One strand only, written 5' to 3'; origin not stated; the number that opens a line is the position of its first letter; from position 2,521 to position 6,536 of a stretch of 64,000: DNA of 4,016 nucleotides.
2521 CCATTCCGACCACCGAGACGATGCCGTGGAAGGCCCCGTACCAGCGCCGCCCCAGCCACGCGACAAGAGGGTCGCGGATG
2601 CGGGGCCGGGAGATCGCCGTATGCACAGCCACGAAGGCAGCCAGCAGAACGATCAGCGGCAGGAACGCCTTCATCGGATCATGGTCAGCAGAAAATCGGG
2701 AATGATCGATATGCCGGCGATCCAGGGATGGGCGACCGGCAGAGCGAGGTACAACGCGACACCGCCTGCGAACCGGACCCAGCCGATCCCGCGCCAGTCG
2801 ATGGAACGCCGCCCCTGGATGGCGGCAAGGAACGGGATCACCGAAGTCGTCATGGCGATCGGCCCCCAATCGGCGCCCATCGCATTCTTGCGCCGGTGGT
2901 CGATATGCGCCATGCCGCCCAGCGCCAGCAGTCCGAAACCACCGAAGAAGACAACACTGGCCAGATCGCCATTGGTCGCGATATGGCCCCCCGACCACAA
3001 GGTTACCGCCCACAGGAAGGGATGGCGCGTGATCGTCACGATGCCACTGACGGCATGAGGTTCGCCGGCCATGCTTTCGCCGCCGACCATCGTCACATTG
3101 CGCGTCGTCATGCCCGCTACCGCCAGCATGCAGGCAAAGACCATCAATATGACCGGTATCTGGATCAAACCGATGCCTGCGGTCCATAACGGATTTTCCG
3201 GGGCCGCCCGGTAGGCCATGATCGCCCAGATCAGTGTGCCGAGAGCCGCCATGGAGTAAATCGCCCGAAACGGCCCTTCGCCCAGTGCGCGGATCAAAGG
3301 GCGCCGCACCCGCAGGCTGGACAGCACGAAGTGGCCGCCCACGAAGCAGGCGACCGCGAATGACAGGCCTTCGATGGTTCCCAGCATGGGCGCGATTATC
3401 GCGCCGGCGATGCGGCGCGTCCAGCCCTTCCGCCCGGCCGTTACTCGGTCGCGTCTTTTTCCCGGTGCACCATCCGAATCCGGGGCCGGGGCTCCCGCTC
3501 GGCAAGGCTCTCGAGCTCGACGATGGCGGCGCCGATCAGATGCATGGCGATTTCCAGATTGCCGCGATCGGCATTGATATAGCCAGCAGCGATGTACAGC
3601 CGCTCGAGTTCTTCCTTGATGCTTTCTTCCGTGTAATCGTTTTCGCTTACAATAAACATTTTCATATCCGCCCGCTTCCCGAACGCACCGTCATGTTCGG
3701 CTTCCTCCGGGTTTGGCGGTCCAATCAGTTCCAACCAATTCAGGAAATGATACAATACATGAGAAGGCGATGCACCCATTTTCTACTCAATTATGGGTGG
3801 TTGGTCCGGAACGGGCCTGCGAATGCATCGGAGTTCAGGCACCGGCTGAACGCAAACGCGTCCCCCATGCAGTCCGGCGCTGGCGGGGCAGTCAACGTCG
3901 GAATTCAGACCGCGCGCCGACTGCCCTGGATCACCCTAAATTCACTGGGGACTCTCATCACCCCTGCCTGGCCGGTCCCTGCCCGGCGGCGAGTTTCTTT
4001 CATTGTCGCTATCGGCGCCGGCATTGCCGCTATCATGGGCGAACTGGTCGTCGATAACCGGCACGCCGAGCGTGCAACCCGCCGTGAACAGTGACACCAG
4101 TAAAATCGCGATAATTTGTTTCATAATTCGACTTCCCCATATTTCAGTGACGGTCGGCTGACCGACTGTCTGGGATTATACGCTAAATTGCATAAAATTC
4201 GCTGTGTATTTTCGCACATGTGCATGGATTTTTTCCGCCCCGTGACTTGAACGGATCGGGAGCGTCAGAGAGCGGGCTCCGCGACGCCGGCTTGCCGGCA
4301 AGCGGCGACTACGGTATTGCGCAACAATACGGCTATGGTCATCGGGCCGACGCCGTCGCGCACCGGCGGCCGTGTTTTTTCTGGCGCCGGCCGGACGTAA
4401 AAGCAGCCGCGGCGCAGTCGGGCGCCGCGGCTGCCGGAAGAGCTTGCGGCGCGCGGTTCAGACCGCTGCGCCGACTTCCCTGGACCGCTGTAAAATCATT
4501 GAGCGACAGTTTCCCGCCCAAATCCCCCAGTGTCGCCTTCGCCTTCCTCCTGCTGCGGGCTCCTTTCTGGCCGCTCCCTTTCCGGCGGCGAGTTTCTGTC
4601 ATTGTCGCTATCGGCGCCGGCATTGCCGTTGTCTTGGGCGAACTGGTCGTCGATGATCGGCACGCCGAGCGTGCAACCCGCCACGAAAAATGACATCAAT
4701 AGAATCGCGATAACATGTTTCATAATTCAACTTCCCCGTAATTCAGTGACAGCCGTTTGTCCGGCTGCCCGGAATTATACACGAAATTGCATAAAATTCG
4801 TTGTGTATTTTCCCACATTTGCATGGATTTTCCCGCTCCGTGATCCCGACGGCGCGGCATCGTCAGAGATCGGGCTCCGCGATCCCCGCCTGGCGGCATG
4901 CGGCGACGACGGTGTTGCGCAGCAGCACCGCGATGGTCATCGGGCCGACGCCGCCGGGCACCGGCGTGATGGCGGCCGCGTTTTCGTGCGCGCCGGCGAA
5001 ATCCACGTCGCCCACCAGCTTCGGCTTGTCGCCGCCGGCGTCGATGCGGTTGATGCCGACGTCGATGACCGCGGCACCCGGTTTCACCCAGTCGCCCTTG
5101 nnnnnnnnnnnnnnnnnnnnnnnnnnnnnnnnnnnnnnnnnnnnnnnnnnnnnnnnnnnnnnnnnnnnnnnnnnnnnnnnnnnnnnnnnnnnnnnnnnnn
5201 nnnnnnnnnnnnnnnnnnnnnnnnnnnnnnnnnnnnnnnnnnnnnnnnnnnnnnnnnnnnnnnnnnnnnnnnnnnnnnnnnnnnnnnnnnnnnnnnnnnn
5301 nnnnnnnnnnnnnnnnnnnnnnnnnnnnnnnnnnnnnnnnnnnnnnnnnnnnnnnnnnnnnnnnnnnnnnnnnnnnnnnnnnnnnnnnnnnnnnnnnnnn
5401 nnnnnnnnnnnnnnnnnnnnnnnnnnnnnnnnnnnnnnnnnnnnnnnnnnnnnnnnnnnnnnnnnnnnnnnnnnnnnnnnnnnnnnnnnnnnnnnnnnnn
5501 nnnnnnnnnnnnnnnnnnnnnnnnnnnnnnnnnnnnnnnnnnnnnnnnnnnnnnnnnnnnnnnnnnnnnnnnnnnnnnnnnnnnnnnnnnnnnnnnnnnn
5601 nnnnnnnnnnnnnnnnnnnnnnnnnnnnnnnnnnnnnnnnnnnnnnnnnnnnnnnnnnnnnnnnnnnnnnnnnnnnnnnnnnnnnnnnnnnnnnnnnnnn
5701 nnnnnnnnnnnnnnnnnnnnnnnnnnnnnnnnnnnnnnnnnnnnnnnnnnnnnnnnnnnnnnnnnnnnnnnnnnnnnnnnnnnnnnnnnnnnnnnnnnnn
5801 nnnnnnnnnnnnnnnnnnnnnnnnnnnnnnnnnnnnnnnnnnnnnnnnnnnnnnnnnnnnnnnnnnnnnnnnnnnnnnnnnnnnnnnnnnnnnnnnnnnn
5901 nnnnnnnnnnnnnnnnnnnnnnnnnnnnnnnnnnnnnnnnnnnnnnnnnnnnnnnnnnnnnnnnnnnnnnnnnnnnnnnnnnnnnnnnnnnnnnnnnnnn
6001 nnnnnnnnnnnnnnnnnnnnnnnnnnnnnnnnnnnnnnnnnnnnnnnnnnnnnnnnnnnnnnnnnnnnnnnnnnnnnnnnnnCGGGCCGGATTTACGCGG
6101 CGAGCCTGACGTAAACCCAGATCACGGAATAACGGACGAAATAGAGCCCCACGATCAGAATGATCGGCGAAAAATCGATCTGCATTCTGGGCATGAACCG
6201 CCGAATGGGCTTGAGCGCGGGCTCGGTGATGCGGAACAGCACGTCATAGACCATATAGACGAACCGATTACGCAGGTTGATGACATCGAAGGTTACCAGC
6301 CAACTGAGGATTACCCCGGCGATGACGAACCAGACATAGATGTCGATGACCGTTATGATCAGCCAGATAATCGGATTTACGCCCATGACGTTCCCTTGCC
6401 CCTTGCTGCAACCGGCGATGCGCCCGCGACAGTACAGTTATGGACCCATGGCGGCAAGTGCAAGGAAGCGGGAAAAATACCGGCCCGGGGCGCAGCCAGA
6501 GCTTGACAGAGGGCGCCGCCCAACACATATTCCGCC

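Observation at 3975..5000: A ~600-bp tandem duplication left a folD 3' fragment whose divergence from the live gene is almost purely synonymous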

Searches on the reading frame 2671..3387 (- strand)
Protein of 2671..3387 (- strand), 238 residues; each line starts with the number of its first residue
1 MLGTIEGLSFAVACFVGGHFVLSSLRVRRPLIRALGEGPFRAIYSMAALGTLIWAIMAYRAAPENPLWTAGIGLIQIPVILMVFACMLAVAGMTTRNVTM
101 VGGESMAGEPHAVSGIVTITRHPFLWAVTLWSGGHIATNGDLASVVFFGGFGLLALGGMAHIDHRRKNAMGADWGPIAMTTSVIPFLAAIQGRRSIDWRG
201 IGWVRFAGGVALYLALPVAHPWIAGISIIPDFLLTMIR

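Call 50: search_protein_families(library=pfam, proteins=[window:2671-3387:-], max_evalue=0.01)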
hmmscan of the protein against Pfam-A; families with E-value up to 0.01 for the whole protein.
window:2671-3387:- (238 aa): 1 family
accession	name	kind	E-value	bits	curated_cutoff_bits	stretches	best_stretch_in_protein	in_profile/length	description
PF07298.16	NnrU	-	2e-45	155.2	24.7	1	9-227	3-187/188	NnrU protein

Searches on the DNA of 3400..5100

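Call 66: search_rna_families(source=window, start=3400, end=5100, threshold=evalue, max_evalue=1)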
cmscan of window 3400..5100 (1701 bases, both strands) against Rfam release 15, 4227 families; matches with E-value up to 1: 5.
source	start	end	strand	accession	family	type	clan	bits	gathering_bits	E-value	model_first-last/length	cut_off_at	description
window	4399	4499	-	RF02883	BcKCsr2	Gene; sRNA;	-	22.6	40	0.018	1-129/129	no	Burkholderia sRNA 2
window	4387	4502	-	RF02225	sX6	Gene; sRNA;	-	22.3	40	0.0029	1-342/342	no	Proteobacterial sRNA sX6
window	4402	4435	-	RF03847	mir-1538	Gene; miRNA;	-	20.8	78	0.49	1-58/58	no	mir-1538 microRNA precursor family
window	4402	4483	-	RF01670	P17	Gene; sRNA;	-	14.9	45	0.64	1-282/282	no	Pseudomonas sRNA P17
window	4400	4514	-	RF02760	sR035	Gene; sRNA;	-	13.9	233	0.7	1-206/206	no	sR035 sRNA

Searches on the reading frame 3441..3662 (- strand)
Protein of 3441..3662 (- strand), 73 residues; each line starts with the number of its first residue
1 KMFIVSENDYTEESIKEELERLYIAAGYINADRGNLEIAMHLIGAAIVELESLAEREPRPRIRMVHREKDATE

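Call 50: search_protein_families(library=pfam, proteins=[window:3441-3662:-], max_evalue=0.01)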
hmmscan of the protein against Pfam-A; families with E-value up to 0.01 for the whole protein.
window:3441-3662:- (73 aa): 0 families

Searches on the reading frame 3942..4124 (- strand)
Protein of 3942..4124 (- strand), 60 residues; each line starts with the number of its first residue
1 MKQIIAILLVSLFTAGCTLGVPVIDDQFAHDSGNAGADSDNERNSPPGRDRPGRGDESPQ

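Call 9: find_encoding_contigs(protein=window:3942-4124:-, flank=6000, max_places=10)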
Protein window:3942-4124:- (60 aa): no gene with exactly this product is on record in the collection.

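Call 50: search_protein_families(library=pfam, proteins=[window:3942-4124:-], max_evalue=0.01)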
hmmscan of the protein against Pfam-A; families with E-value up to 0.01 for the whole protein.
window:3942-4124:- (60 aa): 0 families

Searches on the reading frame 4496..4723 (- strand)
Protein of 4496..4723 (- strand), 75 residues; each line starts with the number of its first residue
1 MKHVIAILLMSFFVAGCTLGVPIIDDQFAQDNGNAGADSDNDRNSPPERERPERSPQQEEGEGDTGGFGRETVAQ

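Call 8: find_encoding_contigs(protein=window:4496-4723:-, flank=6000, max_places=10)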
Protein window:4496-4723:- (75 aa): no gene with exactly this product is on record in the collection.

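Call 11: find_homologous_proteins(query=window:4496-4723:-, max_evalue=0.01)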
Query window:4496-4723:- (75 aa): 7 proteins with E <= 0.01 among 8 candidates.
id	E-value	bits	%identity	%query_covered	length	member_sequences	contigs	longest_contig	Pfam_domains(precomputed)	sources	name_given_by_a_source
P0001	2.6e-43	163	100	100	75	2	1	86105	-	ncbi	-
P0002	6.8e-34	133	81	100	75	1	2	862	-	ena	-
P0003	8.0e-26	107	76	91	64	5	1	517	-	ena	-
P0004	5.3e-21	92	69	89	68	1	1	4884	-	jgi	jgi:hypothetical protein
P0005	1.2e-20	91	80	59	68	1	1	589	-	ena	-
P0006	3.7e-12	64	67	68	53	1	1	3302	-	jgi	jgi:hypothetical protein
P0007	1.0e-9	56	59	72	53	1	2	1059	-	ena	-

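Call 13: find_encoding_contigs(protein=P0004, flank=6000)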
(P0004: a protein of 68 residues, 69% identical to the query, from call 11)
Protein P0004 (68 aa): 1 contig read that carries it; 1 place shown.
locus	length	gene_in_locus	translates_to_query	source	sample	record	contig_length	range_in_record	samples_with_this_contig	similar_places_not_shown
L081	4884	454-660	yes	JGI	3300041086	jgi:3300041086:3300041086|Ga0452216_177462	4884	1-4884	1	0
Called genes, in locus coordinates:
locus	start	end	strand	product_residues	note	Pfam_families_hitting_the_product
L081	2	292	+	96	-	?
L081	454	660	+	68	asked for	-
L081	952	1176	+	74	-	-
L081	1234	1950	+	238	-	PF07298:NnrU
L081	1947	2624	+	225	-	PF07298:NnrU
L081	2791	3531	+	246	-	-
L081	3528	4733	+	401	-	PF01435:Peptidase_M48, PF07719:TPR_2 (faint), PF13432:TPR_16 (weak), PF13181:TPR_8 (faint), PF13414:TPR_11 (weak)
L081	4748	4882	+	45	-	?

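Call 14: find_encoding_contigs(protein=P0006, flank=6000)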
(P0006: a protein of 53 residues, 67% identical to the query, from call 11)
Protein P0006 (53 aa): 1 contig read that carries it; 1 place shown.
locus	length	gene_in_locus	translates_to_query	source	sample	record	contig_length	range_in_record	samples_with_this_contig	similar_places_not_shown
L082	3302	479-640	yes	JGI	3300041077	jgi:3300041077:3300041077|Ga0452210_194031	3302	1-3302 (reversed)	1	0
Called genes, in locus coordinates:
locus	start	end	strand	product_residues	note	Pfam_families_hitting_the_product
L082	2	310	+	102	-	?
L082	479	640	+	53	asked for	-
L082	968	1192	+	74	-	-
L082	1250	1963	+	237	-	PF07298:NnrU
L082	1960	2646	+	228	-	PF07298:NnrU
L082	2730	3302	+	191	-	?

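Call 15: find_encoding_contigs(protein=P0001, flank=6000)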
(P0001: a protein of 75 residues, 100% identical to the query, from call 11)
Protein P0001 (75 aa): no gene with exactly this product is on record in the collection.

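Call 16: find_encoding_contigs(protein=P0002, flank=6000)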
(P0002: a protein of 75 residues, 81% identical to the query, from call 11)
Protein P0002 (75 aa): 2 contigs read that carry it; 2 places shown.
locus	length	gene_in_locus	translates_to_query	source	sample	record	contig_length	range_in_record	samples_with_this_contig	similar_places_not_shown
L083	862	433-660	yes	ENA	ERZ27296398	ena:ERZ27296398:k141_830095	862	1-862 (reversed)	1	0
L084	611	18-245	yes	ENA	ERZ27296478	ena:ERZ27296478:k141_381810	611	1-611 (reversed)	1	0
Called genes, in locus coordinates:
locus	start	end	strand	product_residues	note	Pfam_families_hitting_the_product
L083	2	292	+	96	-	?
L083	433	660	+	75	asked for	-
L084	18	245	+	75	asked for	-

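Call 17: find_encoding_contigs(protein=P0003, flank=6000)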
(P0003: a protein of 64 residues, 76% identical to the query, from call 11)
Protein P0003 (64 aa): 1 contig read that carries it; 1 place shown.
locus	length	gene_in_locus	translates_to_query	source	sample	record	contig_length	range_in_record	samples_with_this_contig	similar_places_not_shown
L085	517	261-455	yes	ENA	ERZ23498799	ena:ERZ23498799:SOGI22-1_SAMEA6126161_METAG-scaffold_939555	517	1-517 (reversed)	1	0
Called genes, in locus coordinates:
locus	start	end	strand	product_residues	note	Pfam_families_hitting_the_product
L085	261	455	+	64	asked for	-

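Call 18: find_encoding_contigs(protein=P0005, flank=6000)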
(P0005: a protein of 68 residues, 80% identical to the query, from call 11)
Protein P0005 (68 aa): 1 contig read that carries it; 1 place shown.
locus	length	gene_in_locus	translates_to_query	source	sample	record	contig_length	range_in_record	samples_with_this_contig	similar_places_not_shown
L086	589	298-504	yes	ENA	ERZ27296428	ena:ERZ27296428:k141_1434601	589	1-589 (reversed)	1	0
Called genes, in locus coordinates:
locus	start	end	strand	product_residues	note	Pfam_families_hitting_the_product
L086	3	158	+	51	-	?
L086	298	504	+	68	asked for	-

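Call 19: find_encoding_contigs(protein=P0007, flank=6000)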
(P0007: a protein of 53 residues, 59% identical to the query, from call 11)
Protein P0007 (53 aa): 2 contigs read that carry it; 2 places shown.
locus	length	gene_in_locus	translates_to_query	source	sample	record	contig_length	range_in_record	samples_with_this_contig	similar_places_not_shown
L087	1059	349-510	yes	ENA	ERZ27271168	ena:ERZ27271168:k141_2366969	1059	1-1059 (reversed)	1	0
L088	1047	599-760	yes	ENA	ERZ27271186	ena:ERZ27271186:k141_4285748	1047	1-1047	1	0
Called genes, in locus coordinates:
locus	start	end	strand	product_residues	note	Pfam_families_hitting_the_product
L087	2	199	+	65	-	?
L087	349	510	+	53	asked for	-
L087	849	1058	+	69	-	?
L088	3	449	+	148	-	?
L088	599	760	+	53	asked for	-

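Call 23: find_related_loci(query=A2, collection=metagenome_contigs, flank=5000)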
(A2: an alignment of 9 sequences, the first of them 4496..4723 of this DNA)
Query A2 (75 aa) in metagenome_contigs; peptide patterns used: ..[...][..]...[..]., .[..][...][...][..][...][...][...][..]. (x = any residue, [..] = any of these).
402 stretches matched a pattern; 1 encode a relative of the query (tblastn E <= 1e-3); 1 distinct loci.
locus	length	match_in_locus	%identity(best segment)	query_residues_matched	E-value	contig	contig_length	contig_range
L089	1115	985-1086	50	1-34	4e-10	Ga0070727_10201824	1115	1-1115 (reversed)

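Call 27: list_cluster_members(proteins=[P0001, P0003])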
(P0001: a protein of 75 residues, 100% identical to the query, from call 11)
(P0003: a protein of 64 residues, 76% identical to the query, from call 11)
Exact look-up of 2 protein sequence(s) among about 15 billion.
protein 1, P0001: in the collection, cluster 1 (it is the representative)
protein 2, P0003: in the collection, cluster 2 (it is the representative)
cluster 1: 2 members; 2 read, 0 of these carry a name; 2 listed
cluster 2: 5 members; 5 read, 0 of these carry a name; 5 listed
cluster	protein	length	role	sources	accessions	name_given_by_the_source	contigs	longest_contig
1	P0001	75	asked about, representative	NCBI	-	-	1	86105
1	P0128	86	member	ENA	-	-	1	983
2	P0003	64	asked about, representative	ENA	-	-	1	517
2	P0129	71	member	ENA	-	-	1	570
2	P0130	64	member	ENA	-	-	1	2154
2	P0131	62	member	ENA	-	-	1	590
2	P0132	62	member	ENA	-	-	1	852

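Call 31: find_encoding_contigs(protein=P0130, flank=3000, max_places=4)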
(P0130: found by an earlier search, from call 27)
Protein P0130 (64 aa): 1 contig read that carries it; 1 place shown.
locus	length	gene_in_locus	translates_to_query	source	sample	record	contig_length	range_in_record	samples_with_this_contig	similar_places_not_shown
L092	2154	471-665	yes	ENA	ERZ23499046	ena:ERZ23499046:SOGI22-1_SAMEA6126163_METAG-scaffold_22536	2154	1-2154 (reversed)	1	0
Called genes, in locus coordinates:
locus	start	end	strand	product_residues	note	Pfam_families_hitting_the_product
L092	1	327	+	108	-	?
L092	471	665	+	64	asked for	-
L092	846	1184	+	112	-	-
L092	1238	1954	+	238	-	PF07298:NnrU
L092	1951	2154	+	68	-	?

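Call 50: search_protein_families(library=pfam, proteins=[window:4496-4723:-], max_evalue=0.01)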
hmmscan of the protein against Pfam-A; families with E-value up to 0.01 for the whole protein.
window:4496-4723:- (75 aa): 0 families

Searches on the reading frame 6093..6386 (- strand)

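Call 50: search_protein_families(library=pfam, proteins=[window:6093-6386:-], max_evalue=0.01)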
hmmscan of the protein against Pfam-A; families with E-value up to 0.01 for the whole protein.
window:6093-6386:- (97 aa): 1 family
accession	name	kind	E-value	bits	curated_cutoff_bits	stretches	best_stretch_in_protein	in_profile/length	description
PF02325.22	YGGT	-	5.5e-20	72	27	1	12-87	2-68/70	YGGT family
